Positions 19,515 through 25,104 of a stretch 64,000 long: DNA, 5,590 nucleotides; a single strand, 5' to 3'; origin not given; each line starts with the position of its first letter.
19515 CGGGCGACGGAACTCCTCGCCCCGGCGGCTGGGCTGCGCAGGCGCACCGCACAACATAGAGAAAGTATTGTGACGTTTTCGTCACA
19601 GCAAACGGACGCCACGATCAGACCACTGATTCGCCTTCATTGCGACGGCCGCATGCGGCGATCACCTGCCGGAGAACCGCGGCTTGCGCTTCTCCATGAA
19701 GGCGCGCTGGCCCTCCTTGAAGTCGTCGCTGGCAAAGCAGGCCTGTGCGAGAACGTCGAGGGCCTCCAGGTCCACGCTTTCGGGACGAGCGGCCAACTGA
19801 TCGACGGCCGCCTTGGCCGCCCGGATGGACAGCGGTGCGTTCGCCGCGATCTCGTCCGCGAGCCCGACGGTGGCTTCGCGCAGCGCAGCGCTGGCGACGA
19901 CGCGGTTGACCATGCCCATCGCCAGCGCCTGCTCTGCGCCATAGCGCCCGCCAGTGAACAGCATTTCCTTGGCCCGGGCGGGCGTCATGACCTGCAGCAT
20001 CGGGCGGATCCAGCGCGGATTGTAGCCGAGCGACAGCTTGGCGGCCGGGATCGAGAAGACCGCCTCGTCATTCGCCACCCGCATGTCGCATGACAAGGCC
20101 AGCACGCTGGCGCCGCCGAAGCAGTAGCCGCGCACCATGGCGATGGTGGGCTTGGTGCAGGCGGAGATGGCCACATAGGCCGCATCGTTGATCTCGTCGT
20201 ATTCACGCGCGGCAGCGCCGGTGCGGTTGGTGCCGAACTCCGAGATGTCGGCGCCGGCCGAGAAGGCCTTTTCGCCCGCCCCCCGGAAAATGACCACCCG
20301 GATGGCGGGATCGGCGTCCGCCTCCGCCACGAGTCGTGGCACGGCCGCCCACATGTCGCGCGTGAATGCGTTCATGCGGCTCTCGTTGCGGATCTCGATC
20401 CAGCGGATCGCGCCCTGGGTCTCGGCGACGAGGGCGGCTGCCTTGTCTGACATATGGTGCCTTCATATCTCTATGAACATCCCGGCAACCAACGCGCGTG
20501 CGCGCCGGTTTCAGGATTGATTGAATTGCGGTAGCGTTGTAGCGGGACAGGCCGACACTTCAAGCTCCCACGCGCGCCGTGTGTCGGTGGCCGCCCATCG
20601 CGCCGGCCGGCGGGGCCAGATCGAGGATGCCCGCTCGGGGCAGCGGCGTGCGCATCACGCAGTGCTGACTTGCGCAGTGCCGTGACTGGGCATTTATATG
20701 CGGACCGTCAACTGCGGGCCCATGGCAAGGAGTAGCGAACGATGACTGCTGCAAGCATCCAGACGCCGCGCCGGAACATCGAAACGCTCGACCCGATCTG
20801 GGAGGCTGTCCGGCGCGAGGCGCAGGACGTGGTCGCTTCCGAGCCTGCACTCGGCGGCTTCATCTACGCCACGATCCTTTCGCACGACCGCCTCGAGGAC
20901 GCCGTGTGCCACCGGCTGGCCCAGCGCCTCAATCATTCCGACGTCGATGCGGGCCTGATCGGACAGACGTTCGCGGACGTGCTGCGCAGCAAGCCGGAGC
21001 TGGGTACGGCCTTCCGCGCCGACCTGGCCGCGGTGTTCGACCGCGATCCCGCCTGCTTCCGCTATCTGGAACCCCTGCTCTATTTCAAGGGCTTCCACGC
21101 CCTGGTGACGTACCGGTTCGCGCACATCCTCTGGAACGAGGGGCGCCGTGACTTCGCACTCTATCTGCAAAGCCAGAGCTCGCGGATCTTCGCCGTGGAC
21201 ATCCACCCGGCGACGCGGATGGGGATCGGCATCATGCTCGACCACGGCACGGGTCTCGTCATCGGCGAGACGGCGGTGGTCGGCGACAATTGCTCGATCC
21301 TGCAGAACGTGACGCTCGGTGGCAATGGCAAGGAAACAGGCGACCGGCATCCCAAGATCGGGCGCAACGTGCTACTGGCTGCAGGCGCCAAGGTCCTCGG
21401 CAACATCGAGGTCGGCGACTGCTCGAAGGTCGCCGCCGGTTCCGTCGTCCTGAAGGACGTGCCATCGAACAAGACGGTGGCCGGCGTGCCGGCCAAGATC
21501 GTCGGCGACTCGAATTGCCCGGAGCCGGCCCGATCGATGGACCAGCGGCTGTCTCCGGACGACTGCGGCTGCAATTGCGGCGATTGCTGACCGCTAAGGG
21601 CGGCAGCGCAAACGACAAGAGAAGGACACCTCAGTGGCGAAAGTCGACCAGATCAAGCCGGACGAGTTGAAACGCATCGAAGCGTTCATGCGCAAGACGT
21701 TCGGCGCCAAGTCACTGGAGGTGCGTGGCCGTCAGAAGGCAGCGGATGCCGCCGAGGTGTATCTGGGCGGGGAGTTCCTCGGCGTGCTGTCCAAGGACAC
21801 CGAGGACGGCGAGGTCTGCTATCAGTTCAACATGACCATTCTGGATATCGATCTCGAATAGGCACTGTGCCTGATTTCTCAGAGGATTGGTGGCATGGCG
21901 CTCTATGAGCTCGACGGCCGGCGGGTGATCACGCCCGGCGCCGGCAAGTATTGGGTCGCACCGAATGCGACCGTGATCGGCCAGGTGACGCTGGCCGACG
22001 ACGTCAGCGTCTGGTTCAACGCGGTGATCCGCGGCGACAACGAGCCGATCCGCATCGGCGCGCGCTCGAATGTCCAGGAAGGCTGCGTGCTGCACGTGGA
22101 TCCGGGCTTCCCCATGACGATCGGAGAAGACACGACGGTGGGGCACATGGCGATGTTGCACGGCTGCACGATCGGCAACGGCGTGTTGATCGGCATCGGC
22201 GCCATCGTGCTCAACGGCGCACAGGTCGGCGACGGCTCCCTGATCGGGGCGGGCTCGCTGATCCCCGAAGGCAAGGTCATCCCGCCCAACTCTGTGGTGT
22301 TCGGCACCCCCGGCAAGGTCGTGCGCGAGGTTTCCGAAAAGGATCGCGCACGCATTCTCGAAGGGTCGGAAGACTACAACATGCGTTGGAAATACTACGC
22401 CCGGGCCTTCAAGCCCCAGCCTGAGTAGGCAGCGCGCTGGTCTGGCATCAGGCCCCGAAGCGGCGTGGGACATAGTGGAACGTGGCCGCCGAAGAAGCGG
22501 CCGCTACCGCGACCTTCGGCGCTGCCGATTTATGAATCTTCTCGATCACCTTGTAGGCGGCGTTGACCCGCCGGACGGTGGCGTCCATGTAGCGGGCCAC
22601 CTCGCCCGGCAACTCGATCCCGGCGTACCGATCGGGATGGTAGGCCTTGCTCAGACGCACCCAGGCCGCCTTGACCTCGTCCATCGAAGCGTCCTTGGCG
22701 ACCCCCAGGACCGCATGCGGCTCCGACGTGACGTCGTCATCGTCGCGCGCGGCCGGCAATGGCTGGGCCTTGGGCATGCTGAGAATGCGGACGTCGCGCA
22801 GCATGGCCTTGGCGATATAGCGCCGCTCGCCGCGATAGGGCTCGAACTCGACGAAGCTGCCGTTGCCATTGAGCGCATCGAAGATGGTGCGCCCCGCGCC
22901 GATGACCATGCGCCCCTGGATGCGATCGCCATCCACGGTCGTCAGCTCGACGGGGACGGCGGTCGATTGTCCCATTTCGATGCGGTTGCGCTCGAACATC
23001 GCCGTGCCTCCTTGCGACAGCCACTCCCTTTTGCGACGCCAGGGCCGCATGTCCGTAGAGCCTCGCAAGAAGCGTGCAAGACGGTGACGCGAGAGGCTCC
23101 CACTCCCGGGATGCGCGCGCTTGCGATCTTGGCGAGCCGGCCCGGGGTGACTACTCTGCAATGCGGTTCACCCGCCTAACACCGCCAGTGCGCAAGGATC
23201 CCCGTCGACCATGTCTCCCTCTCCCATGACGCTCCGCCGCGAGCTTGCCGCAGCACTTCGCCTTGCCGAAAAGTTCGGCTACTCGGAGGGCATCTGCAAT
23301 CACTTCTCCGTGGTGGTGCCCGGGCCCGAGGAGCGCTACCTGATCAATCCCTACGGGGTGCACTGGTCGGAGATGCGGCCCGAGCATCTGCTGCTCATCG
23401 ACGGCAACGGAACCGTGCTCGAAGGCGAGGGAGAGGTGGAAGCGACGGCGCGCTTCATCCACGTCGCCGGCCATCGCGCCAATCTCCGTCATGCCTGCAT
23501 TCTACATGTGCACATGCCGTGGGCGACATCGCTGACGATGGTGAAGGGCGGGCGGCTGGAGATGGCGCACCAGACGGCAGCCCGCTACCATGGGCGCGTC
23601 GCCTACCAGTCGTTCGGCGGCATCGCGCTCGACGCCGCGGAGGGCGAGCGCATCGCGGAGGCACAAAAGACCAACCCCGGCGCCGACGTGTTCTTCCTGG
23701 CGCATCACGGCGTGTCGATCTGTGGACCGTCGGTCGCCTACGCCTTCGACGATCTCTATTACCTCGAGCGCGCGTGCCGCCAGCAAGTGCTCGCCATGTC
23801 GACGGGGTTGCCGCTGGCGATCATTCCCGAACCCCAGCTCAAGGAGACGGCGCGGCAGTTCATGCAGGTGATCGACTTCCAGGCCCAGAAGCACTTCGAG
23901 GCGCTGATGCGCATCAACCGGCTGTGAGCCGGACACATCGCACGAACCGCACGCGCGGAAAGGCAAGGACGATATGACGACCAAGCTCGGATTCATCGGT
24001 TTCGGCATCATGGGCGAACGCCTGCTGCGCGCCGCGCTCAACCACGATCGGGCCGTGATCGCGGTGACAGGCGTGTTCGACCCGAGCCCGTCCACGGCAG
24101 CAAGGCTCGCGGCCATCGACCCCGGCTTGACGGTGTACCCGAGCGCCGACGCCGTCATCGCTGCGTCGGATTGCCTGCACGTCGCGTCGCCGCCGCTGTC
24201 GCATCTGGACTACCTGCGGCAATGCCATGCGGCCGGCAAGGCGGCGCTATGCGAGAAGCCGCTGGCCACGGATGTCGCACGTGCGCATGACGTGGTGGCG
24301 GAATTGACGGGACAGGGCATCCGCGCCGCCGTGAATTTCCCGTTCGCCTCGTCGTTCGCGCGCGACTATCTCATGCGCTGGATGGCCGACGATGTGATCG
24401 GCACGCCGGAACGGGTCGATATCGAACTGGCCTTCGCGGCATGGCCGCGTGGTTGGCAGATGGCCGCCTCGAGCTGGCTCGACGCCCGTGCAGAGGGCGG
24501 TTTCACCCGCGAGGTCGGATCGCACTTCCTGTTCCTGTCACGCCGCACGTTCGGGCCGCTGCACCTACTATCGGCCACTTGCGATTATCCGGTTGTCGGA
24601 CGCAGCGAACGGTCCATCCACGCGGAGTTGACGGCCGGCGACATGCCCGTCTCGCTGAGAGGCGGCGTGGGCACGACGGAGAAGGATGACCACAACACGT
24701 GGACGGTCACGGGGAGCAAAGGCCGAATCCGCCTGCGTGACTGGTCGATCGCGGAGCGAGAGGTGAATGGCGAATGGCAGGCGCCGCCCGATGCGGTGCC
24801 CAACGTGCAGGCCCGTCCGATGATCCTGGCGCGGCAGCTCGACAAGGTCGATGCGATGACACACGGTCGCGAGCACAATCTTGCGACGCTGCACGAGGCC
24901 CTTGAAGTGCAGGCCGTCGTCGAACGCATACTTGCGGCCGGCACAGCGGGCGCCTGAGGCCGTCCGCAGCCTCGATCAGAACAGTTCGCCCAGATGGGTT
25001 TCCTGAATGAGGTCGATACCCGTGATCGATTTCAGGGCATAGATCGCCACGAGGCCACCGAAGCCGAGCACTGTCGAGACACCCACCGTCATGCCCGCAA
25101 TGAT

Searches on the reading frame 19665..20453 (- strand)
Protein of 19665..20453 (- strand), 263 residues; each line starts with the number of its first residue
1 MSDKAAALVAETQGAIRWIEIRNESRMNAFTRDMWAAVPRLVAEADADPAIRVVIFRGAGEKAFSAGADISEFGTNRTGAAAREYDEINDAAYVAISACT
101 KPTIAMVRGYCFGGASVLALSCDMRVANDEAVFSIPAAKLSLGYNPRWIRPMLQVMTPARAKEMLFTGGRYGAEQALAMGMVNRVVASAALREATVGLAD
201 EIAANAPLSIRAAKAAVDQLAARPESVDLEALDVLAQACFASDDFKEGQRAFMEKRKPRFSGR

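Call 99: search_protein_families(library=pfam, proteins=[window:19665-20453:-], max_evalue=0.00001)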
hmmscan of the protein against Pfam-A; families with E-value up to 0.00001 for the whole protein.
window:19665-20453:- (263 aa): 2 families
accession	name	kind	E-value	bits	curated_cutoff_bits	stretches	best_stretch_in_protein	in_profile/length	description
PF00378.25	ECH_1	-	4.5e-51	174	27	1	11-262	1-250/251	Enoyl-CoA hydratase/isomerase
PF16113.10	ECH_2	-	1.7e-25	90.7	27.2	1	17-251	2-237/335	Enoyl-CoA hydratase/isomerase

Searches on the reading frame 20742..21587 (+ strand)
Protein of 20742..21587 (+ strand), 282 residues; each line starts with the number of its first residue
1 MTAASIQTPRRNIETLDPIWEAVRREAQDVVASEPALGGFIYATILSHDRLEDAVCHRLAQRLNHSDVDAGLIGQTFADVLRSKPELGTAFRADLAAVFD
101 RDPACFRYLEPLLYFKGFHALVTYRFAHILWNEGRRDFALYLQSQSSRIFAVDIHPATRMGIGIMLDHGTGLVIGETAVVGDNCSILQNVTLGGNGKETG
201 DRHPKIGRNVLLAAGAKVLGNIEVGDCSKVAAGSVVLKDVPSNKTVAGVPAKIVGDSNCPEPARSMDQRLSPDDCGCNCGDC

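Call 99: search_protein_families(library=pfam, proteins=[window:20742-21587:+], max_evalue=0.00001)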
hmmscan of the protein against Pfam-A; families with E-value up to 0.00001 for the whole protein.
window:20742-21587:+ (282 aa): 2 families
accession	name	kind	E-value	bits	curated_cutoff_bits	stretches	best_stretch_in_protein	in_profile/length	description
PF06426.19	SATase_N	-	6.8e-37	126.4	21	1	19-121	1-103/105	Serine acetyltransferase, N-terminal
PF00132.30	Hexapep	-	3.7e-11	42.7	27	1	203-237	1-35/36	Bacterial transferase hexapeptide (six repeats)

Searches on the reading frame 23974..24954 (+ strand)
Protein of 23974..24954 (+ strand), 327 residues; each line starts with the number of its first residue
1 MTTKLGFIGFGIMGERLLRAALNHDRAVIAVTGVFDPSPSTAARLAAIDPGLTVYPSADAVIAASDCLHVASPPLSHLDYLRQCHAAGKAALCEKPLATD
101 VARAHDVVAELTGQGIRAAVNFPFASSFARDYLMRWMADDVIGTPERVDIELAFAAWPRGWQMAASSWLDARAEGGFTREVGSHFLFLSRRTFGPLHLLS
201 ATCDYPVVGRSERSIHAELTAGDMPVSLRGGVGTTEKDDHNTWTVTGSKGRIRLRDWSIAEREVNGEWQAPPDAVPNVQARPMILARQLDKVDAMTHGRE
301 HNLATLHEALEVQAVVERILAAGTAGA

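Call 6: search_protein_families(library=pfam, proteins=[window:23974-24954:+], max_evalue=0.01)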
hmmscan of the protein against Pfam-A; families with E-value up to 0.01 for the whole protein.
window:23974-24954:+ (327 aa): 5 families
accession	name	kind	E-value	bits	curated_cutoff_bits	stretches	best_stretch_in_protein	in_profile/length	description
PF01408.29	GFO_IDH_MocA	-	8.8e-19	68.8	24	1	4-122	2-120/120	Oxidoreductase family, NAD-binding Rossmann fold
PF22725.1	GFO_IDH_MocA_C3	-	7.3e-05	23.2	27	1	135-253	6-124/124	GFO/IDH/MocA C-terminal domain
PF03807.23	F420_oxidored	-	0.00057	20.9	21.6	1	4-84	1-79/94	NADP oxidoreductase coenzyme F420-dependent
PF03446.21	NAD_binding_2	-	0.0031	18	21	1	4-68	1-59/161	NAD binding domain of 6-phosphogluconate dehydrogenase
PF22685.1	Gal80p_C-like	-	0.0032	18.1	29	1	215-255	109-151/152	Gal80p, C-terminal domain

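Call 7: search_protein_families(library=ncbifam, proteins=[window:23974-24954:+], max_evalue=0.01)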
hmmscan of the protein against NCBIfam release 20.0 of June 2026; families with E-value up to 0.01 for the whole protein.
window:23974-24954:+ (327 aa): 8 families
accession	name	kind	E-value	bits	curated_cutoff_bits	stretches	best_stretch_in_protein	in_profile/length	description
TIGR04380.1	myo_inos_iolG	equivalog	1.9e-11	43.4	355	1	3-149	2-149/330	inositol 2-dehydrogenase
NF041392.1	XylDh_Gfo6_Halo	equivalog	3.7e-09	35.8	350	1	31-147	48-165/350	D-xylose 1-dehydrogenase Gfo6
NF052679.1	InsChiInosDhIolG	equivalog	2.2e-08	33.5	540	1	1-132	1-133/343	bifunctional inositol 2-dehydrogenase/D-chiro-inositol 1-dehydrogenase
NF052479.1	LevoglcsnDh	equivalog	0.0004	19.2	650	1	66-144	75-153/386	levoglucosan dehydrogenase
NF058563.1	BT_2159_fam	equivalog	0.00079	18.5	650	1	4-143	2-141/350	disaccharide 3-dehydrogenase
NF005814.0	PRK07680.1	equivalog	0.0013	18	278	1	4-85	2-83/275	late competence protein ComER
NF007574.0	PRK10206.1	equivalog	0.0022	17.1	352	1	6-116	6-117/345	oxidoreductase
NF040723.1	UDP-GlcNAcDh_Arch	equivalog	0.0072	15.9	450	1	4-114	2-110/302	UDP-N-acetylglucosamine 3-dehydrogenase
